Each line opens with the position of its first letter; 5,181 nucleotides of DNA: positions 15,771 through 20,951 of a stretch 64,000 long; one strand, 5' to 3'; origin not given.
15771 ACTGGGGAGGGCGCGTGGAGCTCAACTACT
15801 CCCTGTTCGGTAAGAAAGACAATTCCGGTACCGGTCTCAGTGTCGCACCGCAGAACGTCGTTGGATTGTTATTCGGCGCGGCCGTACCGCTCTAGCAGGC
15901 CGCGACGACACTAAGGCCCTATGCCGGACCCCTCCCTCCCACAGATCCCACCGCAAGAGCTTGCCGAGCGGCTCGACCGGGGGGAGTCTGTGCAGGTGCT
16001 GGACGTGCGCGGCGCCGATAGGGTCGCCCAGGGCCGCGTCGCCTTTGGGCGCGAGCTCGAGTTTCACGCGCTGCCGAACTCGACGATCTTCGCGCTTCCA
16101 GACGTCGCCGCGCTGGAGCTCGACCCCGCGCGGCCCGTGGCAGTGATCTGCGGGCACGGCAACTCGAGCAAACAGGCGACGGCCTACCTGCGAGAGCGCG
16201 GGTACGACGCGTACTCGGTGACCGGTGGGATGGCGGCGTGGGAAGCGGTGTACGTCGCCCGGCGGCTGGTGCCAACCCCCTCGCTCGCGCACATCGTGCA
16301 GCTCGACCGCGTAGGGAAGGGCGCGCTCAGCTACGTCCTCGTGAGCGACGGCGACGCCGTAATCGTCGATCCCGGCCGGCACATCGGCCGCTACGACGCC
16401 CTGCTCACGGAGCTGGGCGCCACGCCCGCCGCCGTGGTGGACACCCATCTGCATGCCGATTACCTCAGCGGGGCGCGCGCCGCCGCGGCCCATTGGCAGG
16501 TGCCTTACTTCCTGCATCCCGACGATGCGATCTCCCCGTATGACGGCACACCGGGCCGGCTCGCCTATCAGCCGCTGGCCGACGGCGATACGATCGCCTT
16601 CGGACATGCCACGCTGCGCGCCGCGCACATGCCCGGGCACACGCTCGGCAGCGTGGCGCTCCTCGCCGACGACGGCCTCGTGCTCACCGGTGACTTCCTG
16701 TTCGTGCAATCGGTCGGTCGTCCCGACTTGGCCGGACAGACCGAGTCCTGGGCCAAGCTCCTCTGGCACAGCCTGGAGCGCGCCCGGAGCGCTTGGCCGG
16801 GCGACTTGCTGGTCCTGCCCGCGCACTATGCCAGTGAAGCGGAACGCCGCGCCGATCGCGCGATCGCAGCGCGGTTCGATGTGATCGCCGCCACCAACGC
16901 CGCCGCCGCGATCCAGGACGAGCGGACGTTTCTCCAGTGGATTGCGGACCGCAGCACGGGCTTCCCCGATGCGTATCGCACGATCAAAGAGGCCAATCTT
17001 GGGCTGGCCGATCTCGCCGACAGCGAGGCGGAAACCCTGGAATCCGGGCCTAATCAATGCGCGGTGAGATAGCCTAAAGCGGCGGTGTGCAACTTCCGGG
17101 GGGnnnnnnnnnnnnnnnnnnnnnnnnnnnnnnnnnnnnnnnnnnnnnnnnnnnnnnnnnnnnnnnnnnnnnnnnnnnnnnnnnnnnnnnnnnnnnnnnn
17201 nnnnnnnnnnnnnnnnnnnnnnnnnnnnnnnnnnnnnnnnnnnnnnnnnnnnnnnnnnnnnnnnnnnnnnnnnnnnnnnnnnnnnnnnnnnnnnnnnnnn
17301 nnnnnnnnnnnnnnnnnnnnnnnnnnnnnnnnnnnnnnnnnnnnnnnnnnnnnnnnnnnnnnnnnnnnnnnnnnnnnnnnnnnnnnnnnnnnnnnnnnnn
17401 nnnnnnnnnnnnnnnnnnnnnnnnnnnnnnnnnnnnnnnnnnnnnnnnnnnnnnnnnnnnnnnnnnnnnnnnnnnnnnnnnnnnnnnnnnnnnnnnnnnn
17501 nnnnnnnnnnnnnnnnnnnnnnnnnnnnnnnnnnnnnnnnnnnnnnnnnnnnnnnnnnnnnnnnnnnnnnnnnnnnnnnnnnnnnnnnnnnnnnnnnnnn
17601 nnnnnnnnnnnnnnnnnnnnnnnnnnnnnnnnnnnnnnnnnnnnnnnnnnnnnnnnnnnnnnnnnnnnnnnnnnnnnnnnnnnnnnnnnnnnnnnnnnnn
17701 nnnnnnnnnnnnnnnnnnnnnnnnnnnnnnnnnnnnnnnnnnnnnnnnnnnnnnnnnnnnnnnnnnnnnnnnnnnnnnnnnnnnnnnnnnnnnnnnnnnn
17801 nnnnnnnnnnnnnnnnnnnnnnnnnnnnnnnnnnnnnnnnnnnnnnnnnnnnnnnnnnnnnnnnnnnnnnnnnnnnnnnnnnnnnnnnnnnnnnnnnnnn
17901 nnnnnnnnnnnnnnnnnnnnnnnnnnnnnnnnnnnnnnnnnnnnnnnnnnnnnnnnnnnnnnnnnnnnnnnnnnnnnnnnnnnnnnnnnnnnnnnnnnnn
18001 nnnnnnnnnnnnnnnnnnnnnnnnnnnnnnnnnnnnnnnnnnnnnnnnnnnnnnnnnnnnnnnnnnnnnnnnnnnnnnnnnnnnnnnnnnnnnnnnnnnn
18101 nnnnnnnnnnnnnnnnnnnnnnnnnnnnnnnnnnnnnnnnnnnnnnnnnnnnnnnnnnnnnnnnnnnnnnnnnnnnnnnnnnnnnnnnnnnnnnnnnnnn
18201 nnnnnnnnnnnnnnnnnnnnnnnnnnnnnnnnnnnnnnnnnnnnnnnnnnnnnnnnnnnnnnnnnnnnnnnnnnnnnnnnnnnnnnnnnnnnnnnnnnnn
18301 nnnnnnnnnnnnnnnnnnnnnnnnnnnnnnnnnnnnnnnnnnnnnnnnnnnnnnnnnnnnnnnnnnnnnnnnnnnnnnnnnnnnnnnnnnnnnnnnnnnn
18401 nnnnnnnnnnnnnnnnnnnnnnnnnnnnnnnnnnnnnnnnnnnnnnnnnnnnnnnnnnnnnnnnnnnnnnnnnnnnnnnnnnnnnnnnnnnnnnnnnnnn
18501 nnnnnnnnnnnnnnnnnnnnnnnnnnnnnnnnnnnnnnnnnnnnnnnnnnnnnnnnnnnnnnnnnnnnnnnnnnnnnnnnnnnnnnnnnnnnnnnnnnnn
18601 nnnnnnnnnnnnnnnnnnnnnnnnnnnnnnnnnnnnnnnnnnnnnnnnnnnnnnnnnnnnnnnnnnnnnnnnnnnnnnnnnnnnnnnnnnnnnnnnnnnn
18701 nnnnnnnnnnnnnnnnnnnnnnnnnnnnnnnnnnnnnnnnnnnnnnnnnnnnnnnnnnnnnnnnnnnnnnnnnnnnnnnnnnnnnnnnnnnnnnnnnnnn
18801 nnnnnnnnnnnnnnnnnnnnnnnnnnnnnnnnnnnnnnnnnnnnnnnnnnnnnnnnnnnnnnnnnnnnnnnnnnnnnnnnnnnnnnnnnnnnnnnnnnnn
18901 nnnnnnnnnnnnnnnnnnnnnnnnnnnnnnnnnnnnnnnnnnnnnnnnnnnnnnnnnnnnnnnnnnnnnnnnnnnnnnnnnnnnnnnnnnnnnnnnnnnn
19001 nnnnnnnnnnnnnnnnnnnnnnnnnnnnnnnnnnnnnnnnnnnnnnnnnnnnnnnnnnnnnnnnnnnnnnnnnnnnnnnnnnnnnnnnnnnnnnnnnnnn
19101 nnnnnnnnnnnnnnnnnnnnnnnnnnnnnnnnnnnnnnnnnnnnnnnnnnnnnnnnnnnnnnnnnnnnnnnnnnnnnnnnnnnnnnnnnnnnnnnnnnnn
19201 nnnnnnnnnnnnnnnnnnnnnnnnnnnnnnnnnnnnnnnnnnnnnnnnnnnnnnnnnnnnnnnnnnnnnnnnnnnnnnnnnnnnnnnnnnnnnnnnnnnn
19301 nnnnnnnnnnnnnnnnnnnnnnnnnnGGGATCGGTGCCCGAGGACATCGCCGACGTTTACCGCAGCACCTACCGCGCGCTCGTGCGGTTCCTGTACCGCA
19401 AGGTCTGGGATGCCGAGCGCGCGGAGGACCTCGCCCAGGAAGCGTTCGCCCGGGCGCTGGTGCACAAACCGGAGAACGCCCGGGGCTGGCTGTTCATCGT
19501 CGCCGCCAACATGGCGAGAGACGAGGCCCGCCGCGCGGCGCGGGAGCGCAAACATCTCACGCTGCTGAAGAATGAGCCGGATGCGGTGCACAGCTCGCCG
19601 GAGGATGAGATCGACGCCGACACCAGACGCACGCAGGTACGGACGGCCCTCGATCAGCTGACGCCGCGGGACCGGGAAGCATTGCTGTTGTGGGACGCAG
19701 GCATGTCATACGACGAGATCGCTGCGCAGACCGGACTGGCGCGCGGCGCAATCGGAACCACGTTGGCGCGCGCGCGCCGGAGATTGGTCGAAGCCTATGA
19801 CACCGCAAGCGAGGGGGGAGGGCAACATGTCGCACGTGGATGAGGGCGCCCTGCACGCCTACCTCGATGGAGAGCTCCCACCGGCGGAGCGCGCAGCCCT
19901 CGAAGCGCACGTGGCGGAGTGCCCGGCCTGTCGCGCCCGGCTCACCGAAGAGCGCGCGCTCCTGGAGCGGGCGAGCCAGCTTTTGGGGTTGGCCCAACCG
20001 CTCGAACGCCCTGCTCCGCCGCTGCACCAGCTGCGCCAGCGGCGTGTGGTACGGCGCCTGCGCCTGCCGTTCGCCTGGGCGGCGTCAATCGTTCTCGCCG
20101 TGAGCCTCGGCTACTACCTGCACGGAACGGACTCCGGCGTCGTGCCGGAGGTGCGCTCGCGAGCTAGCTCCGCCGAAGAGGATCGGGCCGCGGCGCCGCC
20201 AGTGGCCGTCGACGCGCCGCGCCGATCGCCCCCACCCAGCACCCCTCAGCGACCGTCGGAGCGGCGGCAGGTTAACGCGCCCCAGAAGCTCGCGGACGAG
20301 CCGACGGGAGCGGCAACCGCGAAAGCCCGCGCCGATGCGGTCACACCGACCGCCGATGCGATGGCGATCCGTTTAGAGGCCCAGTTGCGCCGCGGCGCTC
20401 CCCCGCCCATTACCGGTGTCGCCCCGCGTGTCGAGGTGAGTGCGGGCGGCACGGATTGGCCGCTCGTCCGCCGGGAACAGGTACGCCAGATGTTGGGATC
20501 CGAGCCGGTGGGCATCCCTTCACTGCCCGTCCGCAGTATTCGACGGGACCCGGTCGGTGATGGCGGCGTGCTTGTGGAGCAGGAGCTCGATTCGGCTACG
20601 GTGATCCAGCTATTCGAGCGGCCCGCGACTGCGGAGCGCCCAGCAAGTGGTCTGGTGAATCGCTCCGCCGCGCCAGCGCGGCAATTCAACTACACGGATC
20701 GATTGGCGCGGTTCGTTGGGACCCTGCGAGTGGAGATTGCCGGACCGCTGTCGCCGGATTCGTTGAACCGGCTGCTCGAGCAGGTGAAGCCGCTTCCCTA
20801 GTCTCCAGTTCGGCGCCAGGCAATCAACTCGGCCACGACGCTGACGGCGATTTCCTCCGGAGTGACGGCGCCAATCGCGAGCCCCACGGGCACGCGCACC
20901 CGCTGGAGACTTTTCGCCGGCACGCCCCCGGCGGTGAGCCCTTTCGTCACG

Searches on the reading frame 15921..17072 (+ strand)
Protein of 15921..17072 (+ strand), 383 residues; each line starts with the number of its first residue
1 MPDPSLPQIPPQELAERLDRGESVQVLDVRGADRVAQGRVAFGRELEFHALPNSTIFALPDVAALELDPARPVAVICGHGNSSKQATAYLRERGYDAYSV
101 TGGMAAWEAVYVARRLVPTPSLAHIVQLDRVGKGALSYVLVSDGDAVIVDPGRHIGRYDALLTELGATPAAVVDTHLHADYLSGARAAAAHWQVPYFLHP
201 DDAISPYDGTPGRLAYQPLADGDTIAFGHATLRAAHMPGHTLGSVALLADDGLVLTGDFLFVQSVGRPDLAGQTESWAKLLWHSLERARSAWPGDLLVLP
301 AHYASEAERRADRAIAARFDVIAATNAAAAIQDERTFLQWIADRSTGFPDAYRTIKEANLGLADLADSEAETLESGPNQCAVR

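Call 79: search_protein_families(library=pfam, proteins=[window:15921-17072:+], max_evalue=0.00001)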
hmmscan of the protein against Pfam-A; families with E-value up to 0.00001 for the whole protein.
window:15921-17072:+ (383 aa): 2 families
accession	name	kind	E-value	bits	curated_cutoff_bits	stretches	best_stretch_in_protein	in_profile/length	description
PF00753.33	Lactamase_B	-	5.1e-17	62.9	22.7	1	135-323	6-193/196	Metallo-beta-lactamase superfamily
PF00581.25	Rhodanese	-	1.4e-10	41.9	22.2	1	11-109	2-101/102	Rhodanese-like domain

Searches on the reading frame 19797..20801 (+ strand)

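Call 79: search_protein_families(library=pfam, proteins=[window:19797-20801:+], max_evalue=0.00001)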
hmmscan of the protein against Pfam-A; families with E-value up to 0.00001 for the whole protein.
window:19797-20801:+ (334 aa): 1 family
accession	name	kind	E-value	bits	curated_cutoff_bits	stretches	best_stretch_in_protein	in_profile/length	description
PF13490.11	zf-HC2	-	9.8e-13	48.4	22.2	1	18-46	7-35/35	Putative zinc-finger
